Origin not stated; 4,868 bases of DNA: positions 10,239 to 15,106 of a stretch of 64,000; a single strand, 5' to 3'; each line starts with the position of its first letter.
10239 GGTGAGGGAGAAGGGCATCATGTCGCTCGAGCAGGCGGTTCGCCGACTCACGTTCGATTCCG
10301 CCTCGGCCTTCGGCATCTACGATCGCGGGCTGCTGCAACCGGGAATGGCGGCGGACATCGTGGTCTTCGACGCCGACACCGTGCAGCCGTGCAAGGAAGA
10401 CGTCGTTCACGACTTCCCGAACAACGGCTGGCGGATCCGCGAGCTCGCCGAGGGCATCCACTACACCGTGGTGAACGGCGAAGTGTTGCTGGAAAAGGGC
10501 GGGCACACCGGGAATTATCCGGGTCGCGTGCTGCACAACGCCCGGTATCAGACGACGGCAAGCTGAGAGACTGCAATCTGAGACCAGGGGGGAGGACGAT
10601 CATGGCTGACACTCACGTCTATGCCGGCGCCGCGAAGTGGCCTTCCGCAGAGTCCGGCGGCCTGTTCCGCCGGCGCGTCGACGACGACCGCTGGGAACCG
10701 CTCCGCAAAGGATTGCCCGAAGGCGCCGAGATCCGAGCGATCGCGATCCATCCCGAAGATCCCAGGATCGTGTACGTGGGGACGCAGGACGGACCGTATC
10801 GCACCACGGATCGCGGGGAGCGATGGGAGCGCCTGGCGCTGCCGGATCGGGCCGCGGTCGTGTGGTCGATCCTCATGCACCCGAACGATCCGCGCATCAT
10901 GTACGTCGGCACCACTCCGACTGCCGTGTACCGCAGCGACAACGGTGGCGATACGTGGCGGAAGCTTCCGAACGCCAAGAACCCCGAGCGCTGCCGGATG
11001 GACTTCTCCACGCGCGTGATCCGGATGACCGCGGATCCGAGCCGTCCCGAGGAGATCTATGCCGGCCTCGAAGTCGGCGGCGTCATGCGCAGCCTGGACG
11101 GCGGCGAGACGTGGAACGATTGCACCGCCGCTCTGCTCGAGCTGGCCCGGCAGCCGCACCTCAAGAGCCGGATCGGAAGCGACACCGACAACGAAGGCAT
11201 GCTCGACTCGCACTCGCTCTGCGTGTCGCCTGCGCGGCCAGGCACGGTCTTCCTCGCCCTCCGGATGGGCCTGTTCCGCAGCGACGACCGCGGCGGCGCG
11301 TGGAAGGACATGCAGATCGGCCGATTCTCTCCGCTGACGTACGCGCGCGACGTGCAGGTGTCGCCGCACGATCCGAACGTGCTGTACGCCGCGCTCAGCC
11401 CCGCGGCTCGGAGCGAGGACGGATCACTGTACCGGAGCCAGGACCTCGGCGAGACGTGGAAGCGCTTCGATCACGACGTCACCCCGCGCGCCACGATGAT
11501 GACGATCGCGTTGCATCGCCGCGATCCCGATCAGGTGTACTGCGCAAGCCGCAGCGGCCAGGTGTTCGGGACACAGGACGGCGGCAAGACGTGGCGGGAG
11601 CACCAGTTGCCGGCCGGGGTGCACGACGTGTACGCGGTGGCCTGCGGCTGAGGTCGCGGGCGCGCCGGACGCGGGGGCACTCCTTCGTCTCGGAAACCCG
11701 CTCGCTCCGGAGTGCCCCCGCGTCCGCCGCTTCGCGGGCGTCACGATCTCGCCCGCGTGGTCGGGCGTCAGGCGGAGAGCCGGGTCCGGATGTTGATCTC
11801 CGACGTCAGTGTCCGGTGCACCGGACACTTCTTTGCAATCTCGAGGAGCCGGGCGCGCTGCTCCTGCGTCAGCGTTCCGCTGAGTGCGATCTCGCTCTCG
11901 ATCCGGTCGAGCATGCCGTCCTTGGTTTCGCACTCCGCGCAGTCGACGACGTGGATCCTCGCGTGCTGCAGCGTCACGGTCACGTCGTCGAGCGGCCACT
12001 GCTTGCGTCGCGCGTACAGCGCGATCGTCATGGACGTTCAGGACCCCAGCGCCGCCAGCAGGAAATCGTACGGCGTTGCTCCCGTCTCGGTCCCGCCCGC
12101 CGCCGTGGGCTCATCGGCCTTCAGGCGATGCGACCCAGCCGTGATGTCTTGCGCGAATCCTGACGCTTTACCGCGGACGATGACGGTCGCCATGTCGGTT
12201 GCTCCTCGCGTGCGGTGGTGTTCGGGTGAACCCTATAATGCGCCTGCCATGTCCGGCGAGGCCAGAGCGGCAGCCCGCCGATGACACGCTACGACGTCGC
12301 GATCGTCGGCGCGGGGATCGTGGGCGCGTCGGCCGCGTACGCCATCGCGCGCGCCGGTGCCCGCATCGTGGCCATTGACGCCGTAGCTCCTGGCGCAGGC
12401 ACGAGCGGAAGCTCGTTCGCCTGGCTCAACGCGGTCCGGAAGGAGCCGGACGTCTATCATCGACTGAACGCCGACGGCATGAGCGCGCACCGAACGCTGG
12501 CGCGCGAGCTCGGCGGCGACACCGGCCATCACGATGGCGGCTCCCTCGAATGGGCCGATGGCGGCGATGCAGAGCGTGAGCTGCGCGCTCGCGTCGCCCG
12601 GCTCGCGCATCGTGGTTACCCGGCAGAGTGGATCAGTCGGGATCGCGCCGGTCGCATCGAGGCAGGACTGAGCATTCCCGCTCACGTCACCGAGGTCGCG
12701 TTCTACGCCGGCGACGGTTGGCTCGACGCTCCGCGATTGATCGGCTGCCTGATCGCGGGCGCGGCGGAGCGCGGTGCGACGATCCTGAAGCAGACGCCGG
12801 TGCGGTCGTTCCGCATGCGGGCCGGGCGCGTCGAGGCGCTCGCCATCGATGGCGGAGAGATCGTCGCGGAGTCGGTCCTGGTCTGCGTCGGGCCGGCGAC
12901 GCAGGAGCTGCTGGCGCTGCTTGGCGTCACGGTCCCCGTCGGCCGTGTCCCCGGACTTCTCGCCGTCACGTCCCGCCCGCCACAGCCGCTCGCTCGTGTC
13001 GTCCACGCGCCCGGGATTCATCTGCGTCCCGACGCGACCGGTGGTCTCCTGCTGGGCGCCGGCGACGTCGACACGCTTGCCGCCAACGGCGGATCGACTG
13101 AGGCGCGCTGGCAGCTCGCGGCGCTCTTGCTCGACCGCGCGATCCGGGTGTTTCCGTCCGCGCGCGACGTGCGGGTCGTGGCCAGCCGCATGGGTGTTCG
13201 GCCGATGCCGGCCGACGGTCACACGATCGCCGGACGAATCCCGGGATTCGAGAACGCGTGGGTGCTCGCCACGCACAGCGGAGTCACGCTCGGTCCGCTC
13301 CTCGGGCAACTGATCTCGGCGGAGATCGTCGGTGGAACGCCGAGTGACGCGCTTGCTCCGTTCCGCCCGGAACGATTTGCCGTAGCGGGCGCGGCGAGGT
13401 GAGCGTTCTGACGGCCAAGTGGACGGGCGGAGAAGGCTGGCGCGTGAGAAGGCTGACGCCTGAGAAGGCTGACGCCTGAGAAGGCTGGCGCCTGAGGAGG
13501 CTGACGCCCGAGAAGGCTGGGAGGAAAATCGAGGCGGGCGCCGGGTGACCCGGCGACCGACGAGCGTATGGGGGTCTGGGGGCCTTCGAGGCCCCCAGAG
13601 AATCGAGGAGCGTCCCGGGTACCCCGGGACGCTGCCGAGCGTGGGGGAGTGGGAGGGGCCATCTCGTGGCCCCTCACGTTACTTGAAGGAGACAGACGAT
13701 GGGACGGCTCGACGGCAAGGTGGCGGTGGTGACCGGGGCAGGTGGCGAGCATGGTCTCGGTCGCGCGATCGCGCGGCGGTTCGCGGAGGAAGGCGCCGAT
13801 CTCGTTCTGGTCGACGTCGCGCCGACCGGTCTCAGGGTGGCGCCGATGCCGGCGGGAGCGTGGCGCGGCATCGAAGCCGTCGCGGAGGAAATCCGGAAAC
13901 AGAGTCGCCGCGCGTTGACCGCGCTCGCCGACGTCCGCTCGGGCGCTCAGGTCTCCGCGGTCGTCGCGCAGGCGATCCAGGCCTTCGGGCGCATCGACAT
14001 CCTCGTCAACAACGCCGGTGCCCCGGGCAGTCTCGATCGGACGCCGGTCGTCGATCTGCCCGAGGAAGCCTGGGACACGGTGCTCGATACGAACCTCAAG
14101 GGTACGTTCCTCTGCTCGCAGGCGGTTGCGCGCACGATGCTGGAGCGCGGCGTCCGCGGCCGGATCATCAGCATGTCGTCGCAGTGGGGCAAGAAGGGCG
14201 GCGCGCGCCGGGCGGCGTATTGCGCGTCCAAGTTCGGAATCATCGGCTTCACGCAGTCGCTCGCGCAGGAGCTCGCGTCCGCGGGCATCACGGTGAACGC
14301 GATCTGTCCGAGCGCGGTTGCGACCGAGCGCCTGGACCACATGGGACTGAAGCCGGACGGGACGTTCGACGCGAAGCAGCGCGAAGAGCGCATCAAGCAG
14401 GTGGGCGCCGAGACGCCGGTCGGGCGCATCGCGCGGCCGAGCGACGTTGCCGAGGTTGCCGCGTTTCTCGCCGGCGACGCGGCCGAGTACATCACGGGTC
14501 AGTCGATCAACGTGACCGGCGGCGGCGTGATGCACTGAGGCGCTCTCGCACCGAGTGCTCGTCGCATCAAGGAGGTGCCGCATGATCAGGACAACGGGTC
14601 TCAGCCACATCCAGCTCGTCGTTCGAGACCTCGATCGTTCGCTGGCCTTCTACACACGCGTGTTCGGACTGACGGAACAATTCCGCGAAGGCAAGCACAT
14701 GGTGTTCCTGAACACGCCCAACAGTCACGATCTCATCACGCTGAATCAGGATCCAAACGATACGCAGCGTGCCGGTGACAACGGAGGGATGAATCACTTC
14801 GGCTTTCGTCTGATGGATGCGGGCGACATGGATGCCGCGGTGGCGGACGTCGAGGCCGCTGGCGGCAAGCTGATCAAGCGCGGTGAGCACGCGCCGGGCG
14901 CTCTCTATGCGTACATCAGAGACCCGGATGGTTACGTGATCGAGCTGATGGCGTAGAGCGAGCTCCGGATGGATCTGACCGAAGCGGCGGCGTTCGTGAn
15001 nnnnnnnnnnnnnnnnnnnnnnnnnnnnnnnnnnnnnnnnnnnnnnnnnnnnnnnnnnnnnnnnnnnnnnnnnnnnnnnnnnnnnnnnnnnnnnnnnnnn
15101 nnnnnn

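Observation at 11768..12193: OsmC peroxidase with in-frame TGA at the catalytic cysteine: candidate selenoprotein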

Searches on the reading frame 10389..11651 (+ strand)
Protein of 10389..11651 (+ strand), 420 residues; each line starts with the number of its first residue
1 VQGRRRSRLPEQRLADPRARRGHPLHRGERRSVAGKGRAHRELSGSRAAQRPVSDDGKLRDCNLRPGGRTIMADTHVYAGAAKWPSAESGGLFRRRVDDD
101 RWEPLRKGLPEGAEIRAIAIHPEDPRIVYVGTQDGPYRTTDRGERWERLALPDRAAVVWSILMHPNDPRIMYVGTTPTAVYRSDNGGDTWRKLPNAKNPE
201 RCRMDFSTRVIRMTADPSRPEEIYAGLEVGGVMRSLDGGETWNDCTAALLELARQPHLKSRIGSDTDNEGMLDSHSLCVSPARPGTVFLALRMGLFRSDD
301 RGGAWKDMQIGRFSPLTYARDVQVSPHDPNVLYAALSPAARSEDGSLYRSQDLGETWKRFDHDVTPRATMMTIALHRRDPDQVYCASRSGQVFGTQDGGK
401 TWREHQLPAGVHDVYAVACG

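Call 22: search_protein_families(library=pfam, proteins=[window:10389-11651:+], max_evalue=0.0001)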
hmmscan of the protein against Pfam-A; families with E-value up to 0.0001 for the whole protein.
window:10389-11651:+ (420 aa): 4 families
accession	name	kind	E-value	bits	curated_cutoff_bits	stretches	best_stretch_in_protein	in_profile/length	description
PF15902.12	Sortilin-Vps10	-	2.1e-23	83.3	33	2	346-410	2-65/446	Sortilin, neurotensin receptor 3,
PF02012.26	BNR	-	3.2e-09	35.8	27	0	181-192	1-12/12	BNR/Asp-box repeat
PF14870.12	PSII_BNR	-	1.4e-08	34.8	27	0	102-191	50-138/303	Photosynthesis system II assembly factor YCF48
PF15899.11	BNR_6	-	1.2e-06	28.4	27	0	295-307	1-13/14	BNR-Asp box repeat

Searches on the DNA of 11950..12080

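Call 77: search_rna_families(source=window, start=11950, end=12080, threshold=evalue, max_evalue=10)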
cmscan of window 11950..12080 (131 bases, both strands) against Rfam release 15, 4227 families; matches with E-value up to 10: 1.
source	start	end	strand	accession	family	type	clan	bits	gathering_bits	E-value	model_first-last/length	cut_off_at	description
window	12035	12069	-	RF02147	MEG8_3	Gene; lncRNA;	-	8.9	40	3.6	26-66/66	no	Maternally expressed 8 exon 3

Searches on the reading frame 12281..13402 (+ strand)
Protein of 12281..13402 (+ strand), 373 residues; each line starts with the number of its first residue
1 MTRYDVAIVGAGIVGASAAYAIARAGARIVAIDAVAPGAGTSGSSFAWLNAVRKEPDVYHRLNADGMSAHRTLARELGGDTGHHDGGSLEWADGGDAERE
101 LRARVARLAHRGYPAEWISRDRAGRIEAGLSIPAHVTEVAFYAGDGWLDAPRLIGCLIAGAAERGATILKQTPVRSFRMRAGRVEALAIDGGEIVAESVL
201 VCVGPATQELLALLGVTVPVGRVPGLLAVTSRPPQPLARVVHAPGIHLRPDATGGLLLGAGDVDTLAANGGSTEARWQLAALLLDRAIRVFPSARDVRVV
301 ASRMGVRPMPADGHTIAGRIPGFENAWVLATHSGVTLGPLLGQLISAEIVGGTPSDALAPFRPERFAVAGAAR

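Call 22: search_protein_families(library=pfam, proteins=[window:12281-13402:+], max_evalue=0.0001)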
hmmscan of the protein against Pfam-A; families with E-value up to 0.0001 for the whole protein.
window:12281-13402:+ (373 aa): 4 families
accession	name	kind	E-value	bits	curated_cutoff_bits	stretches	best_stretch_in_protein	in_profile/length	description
PF01266.30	DAO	-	5.2e-57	194.4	27.9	1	5-346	1-351/353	FAD dependent oxidoreductase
PF00890.30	FAD_binding_2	-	6.8e-13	49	20.4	1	5-189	1-180/414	FAD binding domain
PF07992.20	Pyr_redox_2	-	3.6e-06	27.1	26.1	0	4-44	1-43/291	Pyridine nucleotide-disulphide oxidoreductase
PF01946.23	Thi4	-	6.2e-05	22.8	26.2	1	4-48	18-64/235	Thi4 family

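Call 39: find_encoding_contigs(protein=window:12281-13402:+, flank=10000, max_places=4)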
Protein window:12281-13402:+ (373 aa): 3 contigs read that carry it; 3 places shown.
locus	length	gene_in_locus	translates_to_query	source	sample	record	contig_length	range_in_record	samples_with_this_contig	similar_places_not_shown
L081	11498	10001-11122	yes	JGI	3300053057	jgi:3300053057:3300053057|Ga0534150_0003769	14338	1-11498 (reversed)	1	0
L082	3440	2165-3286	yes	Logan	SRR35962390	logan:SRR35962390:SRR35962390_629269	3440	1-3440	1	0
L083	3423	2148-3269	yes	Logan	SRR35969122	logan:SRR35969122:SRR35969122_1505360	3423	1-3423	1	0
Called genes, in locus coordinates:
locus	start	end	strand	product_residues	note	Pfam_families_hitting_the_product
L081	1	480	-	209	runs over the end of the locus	PF09349:OHCU_decarbox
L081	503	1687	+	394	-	PF00266:Aminotran_5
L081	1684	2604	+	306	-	PF01522:Polysacc_deac_1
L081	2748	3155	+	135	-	PF07963:N_methyl, PF08334:T2SSG (weak)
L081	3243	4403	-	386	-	PF01717:Meth_synt_2 (faint)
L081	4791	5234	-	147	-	PF03928:HbpS-like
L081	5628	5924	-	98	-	-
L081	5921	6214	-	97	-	PF02604:PhdYeFM_antitox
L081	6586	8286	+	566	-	PF07969:Amidohydro_3, PF01979:Amidohydro_1 (weak)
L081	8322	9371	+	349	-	PF14870:PSII_BNR (faint), PF25852:DUF6242_C (faint), PF15902:Sortilin-Vps10, PF02012:BNR (faint), PF15899:BNR_6 (faint), PF15902:Sortilin-Vps10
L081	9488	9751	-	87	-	PF02566:OsmC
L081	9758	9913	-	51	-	-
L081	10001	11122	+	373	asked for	PF00890:FAD_binding_2, PF01266:DAO, PF07992:Pyr_redox_2 (faint)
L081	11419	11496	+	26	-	?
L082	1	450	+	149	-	?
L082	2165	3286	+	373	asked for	PF00890:FAD_binding_2, PF01266:DAO, PF07992:Pyr_redox_2 (faint)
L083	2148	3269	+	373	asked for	PF00890:FAD_binding_2, PF01266:DAO, PF07992:Pyr_redox_2 (faint)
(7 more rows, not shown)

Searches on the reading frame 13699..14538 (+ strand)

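Call 22: search_protein_families(library=pfam, proteins=[window:13699-14538:+], max_evalue=0.0001)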
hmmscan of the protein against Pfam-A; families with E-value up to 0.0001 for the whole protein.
window:13699-14538:+ (279 aa): 3 families
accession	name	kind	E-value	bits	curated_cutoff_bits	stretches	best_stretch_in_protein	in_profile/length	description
PF13561.12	adh_short_C2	-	1.6e-56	192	27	1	13-275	1-234/236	Enoyl-(Acyl carrier protein) reductase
PF00106.31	adh_short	-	3.2e-54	183.8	26.6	1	7-212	1-187/195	short chain dehydrogenase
PF08659.16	KR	-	9.8e-09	35.8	22.6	1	14-202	6-173/180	KR domain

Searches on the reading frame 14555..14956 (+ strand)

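Call 74: search_protein_families(library=pfam, proteins=[window:14555-14956:+], max_evalue=0.001)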
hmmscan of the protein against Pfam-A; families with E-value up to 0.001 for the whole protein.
window:14555-14956:+ (133 aa): 5 families
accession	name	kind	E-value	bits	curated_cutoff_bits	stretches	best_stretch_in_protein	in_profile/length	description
PF00903.31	Glyoxalase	-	1.1e-21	77.8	20.6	1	15-131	1-121/121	Glyoxalase/Bleomycin resistance protein/Dioxygenase superfamily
PF13669.12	Glyoxalase_4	-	8.3e-10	39.4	27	1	18-115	2-104/109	Glyoxalase/Bleomycin resistance protein/Dioxygenase superfamily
PF18029.7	Glyoxalase_6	-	3.4e-08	34.5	23.6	1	23-131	6-105/106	Glyoxalase-like domain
PF22677.2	Ble-like_N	-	2e-06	27.9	24.5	1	18-52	4-38/41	Bleomycin resistance protein-like N-terminal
PF12681.13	Glyoxalase_2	-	0.00039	20.8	30.1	1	19-131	4-113/118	Glyoxalase-like domain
